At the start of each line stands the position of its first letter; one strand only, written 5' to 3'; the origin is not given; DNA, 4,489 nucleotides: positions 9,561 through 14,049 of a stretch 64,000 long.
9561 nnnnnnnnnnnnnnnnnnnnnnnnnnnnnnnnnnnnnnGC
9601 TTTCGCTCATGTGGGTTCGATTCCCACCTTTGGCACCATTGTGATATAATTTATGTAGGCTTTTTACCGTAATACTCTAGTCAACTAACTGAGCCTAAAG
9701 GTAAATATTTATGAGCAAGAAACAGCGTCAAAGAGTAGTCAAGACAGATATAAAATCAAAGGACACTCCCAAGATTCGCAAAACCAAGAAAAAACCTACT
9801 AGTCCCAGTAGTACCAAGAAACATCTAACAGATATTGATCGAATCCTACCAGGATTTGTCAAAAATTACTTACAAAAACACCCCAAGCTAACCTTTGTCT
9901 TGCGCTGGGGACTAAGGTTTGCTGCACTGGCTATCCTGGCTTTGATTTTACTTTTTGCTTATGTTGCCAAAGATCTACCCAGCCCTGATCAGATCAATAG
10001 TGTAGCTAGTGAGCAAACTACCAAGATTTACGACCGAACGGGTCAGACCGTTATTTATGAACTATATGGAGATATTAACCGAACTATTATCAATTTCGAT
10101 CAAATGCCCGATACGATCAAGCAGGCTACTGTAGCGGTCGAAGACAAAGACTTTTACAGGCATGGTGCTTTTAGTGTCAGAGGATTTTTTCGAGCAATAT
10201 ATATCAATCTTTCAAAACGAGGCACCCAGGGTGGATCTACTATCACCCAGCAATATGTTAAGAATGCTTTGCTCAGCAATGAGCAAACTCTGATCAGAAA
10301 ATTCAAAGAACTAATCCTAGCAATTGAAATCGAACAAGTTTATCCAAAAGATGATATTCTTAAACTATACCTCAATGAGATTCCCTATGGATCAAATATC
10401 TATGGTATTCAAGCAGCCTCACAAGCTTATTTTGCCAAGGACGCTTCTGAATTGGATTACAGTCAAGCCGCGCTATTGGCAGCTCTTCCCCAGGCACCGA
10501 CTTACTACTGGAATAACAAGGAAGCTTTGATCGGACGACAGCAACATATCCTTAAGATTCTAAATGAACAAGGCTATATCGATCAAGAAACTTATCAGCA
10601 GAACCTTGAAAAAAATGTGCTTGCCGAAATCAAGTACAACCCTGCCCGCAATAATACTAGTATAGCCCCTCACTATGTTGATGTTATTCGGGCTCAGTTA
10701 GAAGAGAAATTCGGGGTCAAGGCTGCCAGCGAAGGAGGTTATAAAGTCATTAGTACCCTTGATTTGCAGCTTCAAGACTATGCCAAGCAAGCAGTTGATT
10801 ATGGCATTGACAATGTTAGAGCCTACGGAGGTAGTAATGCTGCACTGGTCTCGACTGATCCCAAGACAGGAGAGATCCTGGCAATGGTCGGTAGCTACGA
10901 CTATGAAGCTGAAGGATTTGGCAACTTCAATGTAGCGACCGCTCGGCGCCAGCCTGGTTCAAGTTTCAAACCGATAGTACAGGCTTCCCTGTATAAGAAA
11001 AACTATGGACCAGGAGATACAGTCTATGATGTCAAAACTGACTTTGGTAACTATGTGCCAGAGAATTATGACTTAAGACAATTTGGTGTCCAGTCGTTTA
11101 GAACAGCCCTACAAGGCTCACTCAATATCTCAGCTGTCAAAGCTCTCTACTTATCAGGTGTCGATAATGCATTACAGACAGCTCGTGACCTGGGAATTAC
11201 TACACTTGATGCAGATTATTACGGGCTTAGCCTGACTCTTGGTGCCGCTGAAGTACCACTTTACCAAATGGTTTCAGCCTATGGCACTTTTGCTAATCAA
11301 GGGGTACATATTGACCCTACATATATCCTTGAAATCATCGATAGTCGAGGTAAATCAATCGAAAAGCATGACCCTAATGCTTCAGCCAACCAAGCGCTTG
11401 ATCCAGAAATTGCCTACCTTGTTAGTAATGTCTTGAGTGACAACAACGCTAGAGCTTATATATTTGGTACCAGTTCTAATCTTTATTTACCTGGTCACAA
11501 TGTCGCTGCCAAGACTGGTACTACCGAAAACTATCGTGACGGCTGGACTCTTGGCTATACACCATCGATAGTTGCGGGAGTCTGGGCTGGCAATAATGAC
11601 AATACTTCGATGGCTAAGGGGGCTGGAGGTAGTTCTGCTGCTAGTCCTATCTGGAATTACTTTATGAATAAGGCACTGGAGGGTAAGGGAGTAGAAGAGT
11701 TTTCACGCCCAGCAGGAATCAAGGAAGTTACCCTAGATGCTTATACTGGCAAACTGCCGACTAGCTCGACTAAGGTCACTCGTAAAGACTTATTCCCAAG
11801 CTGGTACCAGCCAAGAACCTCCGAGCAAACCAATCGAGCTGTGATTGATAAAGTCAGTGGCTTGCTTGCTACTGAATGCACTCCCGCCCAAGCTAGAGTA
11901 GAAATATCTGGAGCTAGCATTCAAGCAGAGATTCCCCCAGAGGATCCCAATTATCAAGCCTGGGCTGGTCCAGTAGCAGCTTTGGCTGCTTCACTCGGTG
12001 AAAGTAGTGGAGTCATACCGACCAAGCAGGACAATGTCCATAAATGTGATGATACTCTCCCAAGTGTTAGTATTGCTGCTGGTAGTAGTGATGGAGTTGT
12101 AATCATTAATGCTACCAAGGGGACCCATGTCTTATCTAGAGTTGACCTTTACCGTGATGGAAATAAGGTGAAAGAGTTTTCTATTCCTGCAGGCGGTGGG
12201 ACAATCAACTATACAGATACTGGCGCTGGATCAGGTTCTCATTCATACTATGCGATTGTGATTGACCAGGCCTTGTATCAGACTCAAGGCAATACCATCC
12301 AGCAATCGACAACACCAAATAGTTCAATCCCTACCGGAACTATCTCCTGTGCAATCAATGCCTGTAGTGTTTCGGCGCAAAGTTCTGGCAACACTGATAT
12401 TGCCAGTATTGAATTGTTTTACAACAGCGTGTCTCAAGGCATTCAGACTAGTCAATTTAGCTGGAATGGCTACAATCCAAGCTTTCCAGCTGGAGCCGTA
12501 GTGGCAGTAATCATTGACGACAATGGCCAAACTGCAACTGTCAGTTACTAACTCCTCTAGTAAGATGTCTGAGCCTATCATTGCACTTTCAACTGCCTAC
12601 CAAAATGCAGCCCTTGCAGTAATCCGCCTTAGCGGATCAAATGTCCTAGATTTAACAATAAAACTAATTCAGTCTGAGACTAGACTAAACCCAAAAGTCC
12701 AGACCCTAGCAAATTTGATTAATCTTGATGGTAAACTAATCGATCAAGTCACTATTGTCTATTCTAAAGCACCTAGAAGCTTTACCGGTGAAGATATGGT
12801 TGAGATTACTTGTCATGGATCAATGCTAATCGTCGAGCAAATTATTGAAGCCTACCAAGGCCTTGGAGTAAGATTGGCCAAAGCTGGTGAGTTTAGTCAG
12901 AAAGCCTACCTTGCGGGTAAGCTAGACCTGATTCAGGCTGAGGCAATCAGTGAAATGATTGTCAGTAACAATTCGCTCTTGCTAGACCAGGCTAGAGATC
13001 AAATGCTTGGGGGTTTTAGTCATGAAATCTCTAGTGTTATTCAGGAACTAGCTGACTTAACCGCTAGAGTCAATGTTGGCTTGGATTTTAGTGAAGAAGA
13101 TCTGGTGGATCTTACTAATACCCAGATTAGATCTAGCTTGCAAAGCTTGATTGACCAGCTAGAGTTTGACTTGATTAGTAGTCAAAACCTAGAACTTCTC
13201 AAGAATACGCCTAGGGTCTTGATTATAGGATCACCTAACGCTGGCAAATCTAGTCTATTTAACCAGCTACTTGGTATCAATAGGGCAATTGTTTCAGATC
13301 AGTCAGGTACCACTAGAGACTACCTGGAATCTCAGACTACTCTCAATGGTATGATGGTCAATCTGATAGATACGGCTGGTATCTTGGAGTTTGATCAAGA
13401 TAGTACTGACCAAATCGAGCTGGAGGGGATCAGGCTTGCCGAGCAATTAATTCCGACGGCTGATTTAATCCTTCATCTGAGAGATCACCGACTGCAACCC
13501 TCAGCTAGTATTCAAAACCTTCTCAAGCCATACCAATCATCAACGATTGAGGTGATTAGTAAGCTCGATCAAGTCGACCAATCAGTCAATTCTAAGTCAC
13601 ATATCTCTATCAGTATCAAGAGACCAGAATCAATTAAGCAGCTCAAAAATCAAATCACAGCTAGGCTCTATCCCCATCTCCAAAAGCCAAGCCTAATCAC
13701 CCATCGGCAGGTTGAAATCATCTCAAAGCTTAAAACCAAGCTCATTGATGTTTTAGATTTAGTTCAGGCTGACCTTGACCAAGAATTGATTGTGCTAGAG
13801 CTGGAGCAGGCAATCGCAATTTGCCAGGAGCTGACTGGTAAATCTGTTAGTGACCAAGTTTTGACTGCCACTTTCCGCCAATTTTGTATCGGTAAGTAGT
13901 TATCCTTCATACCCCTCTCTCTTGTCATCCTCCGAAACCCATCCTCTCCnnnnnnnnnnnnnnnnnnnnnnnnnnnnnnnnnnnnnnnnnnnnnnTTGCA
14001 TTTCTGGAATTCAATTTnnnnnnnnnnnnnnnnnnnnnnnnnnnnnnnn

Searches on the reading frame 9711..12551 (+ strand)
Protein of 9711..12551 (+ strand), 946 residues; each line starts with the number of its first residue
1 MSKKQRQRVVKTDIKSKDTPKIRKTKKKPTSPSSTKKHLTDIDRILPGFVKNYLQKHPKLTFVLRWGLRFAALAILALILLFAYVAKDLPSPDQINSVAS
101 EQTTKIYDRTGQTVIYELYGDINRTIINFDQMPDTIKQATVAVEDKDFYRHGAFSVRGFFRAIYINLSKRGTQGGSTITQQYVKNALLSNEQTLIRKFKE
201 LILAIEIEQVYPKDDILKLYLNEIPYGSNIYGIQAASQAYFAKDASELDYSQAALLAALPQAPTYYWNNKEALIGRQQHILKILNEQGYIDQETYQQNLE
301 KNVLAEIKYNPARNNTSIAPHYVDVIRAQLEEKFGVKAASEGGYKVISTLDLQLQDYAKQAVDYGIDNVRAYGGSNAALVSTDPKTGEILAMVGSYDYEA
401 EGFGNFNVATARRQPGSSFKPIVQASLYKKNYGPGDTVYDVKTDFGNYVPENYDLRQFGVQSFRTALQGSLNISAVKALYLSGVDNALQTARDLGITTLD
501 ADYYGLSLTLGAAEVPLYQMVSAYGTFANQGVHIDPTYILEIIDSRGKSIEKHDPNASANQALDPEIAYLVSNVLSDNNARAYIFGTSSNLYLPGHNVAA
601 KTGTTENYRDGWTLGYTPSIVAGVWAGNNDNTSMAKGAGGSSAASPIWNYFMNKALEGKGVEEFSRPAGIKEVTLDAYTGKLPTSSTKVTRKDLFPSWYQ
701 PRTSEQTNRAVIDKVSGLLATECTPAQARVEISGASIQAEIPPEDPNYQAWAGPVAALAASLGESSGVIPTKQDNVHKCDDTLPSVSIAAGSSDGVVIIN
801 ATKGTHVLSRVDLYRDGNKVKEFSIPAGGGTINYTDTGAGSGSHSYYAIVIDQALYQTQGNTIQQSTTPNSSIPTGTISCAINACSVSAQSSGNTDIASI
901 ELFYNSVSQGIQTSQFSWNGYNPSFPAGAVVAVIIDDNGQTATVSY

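Call 20: search_protein_families(library=pfam, proteins=[window:9711-12551:+], max_evalue=0.00001)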
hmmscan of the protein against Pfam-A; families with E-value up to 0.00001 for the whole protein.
window:9711-12551:+ (946 aa): 2 families
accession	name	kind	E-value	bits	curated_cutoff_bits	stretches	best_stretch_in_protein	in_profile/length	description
PF00912.28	Transgly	-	7.4e-59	198.6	27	1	114-283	4-176/178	Transglycosylase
PF00905.27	Transpeptidase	-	6.9e-22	78.4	22.1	1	379-649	3-295/299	Penicillin binding protein transpeptidase domain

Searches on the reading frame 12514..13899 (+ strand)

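Call 20: search_protein_families(library=pfam, proteins=[window:12514-13899:+], max_evalue=0.00001)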
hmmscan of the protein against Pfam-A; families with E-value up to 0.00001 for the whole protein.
window:12514-13899:+ (461 aa): 5 families
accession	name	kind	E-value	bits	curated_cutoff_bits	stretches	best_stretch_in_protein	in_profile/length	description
PF10396.14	TrmE_N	-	9.9e-33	113.3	29.8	1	22-136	2-117/117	GTP-binding protein TrmE N-terminus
PF12631.12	MnmE_helical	-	5e-30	105.6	40.1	1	139-458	1-211/211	MnmE helical domain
PF01926.29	MMR_HSR1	-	1.7e-21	76.9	21.9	1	234-347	1-110/113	50S ribosome-binding GTPase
PF02421.24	FeoB_N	-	2.7e-09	37.2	27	1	235-301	3-68/156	Ferrous iron transport protein B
PF04548.22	AIG1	-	6.7e-06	26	27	0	234-310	2-78/212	AIG1 family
